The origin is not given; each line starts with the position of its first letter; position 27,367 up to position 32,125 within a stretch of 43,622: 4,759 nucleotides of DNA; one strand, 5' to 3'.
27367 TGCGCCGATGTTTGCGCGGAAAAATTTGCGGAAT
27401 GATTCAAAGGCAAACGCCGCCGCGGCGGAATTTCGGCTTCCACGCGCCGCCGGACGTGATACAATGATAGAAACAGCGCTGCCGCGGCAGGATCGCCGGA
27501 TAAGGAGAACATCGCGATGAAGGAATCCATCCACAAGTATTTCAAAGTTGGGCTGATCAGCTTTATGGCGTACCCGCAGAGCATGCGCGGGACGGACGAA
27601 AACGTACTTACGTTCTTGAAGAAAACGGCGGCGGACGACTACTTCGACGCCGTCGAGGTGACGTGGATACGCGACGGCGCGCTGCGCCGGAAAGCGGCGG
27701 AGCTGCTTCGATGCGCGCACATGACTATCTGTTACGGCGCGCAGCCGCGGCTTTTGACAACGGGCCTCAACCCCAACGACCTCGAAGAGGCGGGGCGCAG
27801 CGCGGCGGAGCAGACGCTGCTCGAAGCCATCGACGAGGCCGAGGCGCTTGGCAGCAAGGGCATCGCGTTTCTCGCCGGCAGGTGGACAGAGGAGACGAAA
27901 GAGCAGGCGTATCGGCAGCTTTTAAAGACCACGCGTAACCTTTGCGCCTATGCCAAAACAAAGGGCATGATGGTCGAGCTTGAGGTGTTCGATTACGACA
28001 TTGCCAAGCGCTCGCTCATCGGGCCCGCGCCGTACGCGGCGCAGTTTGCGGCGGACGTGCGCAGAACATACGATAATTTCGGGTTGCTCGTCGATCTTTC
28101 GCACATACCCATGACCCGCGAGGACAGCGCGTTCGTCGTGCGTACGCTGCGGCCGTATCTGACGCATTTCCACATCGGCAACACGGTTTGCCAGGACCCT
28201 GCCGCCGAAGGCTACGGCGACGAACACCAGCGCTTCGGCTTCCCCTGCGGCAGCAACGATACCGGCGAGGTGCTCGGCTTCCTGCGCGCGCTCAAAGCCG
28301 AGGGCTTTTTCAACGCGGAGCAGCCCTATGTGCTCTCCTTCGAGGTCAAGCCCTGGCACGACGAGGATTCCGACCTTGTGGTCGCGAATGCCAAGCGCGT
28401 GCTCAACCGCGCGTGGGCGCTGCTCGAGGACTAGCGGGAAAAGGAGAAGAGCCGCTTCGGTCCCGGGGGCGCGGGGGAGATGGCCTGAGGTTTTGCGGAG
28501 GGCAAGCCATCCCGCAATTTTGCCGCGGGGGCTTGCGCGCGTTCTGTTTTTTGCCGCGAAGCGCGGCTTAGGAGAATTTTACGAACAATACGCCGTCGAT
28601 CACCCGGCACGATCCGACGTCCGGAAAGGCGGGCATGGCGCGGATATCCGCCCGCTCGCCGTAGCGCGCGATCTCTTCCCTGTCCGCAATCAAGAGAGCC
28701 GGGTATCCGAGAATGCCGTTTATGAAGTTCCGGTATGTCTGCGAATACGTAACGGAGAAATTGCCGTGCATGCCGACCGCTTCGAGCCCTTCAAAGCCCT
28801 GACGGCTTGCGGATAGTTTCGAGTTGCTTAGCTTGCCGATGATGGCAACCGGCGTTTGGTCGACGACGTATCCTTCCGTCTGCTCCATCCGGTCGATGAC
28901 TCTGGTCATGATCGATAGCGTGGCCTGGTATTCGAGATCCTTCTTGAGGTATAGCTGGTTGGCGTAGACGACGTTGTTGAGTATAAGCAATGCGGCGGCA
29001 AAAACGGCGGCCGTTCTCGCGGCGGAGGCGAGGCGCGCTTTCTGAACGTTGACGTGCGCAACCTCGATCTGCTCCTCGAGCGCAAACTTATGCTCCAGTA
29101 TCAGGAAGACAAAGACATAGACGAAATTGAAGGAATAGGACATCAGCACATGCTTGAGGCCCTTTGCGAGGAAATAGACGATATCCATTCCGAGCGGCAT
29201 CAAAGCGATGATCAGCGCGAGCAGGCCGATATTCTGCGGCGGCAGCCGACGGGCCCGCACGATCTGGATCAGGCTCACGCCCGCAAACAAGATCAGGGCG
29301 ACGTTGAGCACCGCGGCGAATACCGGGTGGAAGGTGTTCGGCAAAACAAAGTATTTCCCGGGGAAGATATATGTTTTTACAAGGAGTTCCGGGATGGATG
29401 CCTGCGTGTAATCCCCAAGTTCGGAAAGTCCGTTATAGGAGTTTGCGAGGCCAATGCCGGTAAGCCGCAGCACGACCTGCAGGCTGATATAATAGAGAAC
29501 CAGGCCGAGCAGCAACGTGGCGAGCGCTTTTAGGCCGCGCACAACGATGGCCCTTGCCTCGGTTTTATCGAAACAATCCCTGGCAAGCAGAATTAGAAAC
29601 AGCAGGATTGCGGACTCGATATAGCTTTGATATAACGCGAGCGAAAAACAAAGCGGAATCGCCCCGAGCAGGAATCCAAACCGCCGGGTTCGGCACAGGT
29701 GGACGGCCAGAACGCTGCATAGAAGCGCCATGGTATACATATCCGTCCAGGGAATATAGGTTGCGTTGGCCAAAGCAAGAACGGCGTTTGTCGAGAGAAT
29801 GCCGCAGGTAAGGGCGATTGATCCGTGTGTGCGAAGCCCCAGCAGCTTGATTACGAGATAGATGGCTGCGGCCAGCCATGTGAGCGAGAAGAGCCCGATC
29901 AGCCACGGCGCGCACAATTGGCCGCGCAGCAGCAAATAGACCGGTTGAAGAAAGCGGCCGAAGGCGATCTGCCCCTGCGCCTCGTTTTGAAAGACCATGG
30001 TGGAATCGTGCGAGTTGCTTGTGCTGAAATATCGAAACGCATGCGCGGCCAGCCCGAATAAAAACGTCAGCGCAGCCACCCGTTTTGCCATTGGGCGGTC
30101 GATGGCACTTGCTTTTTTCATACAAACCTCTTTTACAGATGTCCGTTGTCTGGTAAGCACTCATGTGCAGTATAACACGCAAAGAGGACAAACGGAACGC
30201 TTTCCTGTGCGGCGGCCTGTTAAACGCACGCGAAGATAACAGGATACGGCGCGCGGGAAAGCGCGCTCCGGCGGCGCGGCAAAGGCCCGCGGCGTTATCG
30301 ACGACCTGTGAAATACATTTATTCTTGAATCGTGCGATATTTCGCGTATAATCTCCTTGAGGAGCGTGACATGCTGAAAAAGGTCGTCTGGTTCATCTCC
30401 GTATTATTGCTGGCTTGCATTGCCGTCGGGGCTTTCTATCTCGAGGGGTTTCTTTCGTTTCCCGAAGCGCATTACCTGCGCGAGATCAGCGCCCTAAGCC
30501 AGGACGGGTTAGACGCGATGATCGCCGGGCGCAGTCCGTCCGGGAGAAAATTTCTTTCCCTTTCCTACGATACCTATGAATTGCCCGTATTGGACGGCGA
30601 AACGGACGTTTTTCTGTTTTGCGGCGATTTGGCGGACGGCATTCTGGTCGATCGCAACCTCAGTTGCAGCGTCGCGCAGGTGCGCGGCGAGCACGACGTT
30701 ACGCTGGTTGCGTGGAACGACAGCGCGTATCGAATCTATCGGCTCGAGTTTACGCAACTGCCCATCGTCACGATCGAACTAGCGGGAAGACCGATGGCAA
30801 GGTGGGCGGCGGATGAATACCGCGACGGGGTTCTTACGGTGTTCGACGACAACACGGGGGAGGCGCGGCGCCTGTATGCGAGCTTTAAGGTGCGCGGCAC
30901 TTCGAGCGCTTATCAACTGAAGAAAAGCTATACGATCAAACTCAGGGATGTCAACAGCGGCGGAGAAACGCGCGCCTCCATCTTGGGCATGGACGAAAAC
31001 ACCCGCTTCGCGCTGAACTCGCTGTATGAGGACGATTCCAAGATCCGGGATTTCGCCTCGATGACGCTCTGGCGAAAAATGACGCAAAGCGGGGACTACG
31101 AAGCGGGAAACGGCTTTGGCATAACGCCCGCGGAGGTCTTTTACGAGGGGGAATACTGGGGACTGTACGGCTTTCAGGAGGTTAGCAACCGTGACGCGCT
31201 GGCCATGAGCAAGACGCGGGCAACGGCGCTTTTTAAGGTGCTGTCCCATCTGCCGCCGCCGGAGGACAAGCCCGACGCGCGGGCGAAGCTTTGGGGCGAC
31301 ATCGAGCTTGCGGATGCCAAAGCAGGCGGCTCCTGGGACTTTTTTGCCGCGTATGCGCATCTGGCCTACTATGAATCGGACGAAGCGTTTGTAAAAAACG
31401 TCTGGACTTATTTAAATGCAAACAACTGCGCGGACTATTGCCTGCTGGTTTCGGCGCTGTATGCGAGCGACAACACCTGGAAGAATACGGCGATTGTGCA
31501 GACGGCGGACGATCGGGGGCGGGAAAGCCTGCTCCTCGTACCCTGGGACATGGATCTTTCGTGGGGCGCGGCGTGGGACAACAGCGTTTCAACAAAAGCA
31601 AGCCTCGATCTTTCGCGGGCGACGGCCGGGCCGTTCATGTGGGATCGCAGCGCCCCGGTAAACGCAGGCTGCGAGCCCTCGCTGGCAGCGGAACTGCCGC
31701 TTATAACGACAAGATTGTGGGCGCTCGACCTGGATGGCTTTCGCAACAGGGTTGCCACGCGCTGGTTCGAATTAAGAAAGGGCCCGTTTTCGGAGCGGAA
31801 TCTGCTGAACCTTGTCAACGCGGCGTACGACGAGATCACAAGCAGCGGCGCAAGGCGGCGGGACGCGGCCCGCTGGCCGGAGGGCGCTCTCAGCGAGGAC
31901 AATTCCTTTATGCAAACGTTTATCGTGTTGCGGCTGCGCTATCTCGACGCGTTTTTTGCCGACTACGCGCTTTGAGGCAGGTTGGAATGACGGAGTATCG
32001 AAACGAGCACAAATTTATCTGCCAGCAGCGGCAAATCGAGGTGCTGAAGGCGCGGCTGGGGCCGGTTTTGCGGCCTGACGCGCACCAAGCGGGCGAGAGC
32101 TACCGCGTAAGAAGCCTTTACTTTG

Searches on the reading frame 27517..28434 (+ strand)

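Call 53: search_protein_families(library=pfam, proteins=[window:27517-28434:+], max_evalue=0.001)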
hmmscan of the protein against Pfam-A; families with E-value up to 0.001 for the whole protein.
window:27517-28434:+ (305 aa): 1 family
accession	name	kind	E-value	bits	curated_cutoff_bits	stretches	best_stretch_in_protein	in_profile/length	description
PF01261.30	AP_endonuc_2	-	4.7e-17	63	31.1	1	43-271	9-231/249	Xylose isomerase-like TIM barrel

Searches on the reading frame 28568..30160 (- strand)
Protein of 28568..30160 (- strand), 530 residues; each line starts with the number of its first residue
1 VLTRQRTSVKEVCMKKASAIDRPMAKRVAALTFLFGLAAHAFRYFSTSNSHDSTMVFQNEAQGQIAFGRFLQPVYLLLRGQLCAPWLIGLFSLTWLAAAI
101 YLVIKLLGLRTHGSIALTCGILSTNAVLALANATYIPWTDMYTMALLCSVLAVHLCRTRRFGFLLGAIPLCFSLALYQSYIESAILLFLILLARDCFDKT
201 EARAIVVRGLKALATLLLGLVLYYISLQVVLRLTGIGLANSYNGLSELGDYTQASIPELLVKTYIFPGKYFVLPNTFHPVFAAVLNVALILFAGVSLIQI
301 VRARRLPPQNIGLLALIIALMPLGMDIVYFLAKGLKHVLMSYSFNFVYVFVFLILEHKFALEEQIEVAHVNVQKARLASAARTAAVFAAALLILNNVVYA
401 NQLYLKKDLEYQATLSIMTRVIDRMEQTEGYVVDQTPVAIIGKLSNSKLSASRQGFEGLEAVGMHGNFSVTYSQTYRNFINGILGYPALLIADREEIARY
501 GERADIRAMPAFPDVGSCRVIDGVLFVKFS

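Call 53: search_protein_families(library=pfam, proteins=[window:28568-30160:-], max_evalue=0.001)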
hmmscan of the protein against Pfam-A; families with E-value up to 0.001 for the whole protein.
window:28568-30160:- (530 aa): 1 family
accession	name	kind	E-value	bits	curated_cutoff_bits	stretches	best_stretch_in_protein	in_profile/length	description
PF14264.12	Glucos_trans_II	-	4.4e-29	102.1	30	1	45-353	5-316/317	Glucosyl transferase GtrII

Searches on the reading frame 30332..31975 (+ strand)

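Call 53: search_protein_families(library=pfam, proteins=[window:30332-31975:+], max_evalue=0.001)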
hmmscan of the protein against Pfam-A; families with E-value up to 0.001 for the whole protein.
window:30332-31975:+ (547 aa): 1 family
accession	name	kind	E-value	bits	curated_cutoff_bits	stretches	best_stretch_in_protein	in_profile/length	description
PF08757.17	CotH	-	5.9e-30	105.3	23.8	1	186-538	2-322/322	CotH kinase protein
